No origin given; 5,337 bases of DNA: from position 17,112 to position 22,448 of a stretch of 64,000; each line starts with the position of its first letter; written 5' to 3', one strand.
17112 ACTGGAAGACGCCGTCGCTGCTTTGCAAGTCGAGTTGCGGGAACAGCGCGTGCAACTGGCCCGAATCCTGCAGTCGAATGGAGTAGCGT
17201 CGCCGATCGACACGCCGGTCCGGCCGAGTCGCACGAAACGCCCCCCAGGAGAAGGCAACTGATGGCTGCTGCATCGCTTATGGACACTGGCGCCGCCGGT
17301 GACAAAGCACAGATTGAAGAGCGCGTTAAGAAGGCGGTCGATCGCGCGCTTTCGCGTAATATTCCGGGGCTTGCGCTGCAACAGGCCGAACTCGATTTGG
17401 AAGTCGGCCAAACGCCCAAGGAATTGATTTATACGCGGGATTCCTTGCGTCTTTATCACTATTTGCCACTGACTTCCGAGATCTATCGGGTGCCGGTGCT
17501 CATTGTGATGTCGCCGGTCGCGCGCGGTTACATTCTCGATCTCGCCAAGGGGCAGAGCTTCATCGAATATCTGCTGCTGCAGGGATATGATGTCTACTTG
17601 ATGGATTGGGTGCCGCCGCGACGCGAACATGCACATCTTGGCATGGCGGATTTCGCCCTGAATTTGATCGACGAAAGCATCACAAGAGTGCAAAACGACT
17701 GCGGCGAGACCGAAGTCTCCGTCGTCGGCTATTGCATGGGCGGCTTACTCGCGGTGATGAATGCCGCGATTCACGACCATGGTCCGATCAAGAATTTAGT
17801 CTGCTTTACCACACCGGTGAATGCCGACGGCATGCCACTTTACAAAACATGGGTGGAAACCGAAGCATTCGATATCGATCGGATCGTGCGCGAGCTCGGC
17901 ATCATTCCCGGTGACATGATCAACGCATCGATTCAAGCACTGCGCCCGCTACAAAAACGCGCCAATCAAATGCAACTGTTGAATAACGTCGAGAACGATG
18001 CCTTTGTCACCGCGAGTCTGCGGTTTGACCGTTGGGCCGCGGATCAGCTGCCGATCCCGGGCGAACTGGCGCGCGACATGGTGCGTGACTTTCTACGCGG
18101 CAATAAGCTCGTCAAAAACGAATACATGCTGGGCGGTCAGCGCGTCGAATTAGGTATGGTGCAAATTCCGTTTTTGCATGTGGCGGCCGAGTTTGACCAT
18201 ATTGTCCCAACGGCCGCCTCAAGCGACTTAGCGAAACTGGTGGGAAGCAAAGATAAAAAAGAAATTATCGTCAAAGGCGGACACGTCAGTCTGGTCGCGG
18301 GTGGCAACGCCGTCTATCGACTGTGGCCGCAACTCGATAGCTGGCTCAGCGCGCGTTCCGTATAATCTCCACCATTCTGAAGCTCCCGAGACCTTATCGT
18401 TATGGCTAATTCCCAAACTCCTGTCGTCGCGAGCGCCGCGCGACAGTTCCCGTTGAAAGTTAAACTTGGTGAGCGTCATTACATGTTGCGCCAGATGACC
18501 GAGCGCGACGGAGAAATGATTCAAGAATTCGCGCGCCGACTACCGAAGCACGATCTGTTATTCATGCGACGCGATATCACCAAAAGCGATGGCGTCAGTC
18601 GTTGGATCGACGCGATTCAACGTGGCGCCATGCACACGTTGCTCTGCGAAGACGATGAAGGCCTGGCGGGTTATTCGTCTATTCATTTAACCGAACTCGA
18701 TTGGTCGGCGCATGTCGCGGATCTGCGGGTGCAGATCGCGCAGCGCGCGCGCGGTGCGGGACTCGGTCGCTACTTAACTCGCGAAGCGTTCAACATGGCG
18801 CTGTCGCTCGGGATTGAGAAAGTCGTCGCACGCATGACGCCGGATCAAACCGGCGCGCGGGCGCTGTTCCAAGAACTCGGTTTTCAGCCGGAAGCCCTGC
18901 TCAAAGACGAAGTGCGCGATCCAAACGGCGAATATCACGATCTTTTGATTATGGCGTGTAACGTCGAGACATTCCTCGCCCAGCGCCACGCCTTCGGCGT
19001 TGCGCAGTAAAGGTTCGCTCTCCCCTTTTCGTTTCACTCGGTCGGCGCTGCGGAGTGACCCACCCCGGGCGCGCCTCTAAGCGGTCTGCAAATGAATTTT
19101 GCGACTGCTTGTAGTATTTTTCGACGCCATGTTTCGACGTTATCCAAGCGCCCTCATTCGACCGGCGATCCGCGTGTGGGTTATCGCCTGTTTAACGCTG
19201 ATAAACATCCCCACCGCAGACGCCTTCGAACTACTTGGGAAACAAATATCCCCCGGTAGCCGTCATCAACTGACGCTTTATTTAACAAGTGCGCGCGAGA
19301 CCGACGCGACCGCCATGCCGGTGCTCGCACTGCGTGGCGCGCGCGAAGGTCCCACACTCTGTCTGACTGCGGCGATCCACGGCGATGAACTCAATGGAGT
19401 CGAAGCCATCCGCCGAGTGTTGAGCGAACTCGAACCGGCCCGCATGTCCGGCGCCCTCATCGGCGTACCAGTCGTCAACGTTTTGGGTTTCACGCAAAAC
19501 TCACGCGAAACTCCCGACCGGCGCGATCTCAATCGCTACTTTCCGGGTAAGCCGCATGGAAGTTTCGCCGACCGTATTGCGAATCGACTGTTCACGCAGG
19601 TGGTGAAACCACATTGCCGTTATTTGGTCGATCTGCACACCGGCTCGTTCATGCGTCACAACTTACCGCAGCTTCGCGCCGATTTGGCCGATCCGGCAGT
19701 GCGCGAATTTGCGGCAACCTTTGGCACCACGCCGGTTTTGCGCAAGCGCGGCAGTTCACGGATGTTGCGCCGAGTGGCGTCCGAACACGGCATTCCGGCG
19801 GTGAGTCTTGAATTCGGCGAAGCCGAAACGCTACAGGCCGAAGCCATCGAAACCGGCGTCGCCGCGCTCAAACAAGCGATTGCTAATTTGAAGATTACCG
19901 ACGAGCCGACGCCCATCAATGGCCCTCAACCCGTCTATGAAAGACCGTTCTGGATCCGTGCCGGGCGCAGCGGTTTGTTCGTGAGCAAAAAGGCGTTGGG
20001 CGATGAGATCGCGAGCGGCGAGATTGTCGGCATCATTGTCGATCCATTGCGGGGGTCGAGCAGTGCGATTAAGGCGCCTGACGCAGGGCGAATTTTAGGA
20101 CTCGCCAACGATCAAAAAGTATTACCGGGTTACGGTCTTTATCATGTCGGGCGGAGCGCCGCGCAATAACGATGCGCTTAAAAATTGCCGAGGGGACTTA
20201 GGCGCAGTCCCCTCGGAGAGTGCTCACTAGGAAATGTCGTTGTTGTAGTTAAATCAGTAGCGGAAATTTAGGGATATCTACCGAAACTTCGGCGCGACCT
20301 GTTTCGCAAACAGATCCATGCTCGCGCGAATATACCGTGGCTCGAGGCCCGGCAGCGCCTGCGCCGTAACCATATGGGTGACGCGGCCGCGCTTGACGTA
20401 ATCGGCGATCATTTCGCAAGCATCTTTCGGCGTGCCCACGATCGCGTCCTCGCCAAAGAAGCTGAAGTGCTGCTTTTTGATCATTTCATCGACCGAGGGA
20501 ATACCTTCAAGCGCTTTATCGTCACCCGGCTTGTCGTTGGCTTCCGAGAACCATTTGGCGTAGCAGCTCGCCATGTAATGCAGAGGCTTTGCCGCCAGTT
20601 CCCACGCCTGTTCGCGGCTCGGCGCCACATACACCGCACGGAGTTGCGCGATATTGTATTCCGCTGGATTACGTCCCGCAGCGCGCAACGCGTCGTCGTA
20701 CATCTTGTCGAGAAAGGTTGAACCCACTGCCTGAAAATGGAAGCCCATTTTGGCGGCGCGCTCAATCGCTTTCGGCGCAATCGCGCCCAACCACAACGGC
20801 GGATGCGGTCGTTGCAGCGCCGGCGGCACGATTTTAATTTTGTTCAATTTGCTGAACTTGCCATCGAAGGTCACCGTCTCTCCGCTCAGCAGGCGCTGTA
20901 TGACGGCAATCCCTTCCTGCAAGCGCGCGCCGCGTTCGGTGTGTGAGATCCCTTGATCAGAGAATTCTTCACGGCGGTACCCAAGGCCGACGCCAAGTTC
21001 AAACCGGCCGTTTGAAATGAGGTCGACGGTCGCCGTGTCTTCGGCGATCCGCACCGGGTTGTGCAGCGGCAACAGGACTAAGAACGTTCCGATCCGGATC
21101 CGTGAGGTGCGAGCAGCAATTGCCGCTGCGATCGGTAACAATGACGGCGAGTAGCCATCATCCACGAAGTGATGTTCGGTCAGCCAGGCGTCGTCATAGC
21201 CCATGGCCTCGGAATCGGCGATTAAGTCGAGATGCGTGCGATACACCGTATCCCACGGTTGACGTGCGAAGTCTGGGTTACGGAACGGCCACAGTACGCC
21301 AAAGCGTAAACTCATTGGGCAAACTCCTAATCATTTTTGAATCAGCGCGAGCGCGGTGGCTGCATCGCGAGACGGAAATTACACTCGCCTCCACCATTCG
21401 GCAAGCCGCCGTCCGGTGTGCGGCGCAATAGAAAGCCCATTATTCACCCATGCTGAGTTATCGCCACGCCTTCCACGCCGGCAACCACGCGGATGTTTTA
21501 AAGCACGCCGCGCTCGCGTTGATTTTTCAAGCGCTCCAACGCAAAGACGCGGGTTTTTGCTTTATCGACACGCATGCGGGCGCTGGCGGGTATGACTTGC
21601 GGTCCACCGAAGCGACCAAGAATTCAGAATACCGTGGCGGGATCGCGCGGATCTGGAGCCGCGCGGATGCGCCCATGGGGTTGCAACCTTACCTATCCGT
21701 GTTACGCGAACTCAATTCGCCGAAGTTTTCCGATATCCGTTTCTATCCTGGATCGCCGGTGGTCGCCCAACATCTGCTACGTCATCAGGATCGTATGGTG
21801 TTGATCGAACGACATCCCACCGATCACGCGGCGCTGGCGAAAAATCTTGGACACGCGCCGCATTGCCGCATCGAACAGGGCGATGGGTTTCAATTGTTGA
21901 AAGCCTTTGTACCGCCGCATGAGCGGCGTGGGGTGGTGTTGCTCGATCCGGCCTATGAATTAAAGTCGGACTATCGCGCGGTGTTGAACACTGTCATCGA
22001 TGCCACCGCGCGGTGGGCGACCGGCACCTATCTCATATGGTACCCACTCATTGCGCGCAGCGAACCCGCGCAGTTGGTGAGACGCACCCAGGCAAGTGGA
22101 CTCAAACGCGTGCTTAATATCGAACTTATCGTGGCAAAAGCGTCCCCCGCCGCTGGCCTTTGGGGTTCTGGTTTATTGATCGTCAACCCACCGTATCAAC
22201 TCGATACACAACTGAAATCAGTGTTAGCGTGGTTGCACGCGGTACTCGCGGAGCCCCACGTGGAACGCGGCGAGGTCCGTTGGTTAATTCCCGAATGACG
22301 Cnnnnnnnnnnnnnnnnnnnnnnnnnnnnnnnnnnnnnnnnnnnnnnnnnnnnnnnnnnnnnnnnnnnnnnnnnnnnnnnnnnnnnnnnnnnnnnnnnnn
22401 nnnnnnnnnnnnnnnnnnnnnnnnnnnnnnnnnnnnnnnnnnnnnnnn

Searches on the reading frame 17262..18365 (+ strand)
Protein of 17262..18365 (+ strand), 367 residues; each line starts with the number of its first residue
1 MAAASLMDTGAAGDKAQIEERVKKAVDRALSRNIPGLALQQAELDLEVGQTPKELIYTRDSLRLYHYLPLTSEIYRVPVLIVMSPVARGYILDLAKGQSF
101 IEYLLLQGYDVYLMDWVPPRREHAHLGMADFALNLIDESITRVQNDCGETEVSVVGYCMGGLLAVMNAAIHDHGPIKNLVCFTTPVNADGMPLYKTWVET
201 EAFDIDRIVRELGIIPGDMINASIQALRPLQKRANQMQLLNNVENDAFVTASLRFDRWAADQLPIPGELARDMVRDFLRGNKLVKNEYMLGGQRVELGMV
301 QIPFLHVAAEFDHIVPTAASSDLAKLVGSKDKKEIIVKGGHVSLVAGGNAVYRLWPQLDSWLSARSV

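Call 15: search_protein_families(library=pfam, proteins=[window:17262-18365:+], max_evalue=0.001)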
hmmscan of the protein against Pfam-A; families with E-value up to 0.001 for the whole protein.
window:17262-18365:+ (367 aa): 6 families
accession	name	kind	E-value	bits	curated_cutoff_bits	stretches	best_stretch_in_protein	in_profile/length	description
PF00561.26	Abhydrolase_1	-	7.2e-12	45.9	25.8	1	100-344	19-241/245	alpha/beta hydrolase fold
PF12146.15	Hydrolase_4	-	9.9e-11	41.8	27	1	95-339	18-229/239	Serine aminopeptidase, S33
PF07167.19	PhaC_N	-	1.7e-07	31.6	23.7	1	46-104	115-173/173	Poly-beta-hydroxybutyrate polymerase (PhaC) N-terminus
PF12697.13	Abhydrolase_6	-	2.5e-05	25.5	26.3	1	102-342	21-205/217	Alpha/beta hydrolase family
PF01738.24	DLH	-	0.00025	21.2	21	0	144-170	89-117/217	Dienelactone hydrolase family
PF07819.20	PGAP1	-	0.00045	20.5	24.3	1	144-191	85-134/233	PGAP1-like alpha/beta domain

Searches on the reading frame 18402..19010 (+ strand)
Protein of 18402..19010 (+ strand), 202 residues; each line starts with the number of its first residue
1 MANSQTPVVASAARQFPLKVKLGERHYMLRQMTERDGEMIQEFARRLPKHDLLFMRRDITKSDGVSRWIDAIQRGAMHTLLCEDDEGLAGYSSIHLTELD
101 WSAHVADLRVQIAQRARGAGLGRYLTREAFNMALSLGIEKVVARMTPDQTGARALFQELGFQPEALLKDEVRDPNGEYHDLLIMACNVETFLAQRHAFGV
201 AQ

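Call 15: search_protein_families(library=pfam, proteins=[window:18402-19010:+], max_evalue=0.001)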
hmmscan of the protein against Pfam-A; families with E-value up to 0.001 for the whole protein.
window:18402-19010:+ (202 aa): 5 families
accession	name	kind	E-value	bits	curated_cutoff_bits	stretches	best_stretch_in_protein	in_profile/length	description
PF00583.31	Acetyltransf_1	-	7.7e-09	36.3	20.7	1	68-161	24-116/116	Acetyltransferase (GNAT) family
PF13302.13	Acetyltransf_3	-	7e-07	30.5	25.4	1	28-162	3-138/138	Acetyltransferase (GNAT) domain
PF13508.13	Acetyltransf_7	-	2.8e-06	28.1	27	1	78-163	4-84/84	Acetyltransferase (GNAT) domain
PF13420.13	Acetyltransf_4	-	3.4e-06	27.6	24.3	1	30-180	2-153/155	Acetyltransferase (GNAT) domain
PF13673.13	Acetyltransf_10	-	0.00022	21.6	23.6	1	71-162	25-108/128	Acetyltransferase (GNAT) domain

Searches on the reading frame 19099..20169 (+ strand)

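Call 15: search_protein_families(library=pfam, proteins=[window:19099-20169:+], max_evalue=0.001)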
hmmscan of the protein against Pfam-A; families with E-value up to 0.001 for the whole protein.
window:19099-20169:+ (356 aa): 1 family
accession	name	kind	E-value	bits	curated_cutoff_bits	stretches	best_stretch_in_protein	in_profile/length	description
PF24827.1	AstE_AspA_cat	-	9.6e-38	130.1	25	1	83-259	1-187/192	Succinylglutamate desuccinylase/Aspartoacylase catalytic domain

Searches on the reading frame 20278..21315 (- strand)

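Call 16: search_protein_families(library=pfam, proteins=[window:20278-21315:-], max_evalue=0.001)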
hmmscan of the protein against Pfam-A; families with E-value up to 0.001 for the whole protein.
window:20278-21315:- (345 aa): 1 family
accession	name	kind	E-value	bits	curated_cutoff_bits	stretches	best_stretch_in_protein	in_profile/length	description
PF00296.26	Bac_luciferase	-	4.2e-59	200.9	27.9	1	4-310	2-311/314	Luciferase-like monooxygenase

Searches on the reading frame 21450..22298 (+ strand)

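Call 16: search_protein_families(library=pfam, proteins=[window:21450-22298:+], max_evalue=0.001)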
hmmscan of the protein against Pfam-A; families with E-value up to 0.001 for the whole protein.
window:21450-22298:+ (282 aa): 1 family
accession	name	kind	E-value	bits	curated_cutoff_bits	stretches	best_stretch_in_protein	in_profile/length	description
PF04378.19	RsmJ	-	5.2e-76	255.7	27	1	34-279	2-244/245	Ribosomal RNA large subunit methyltransferase D, RlmJ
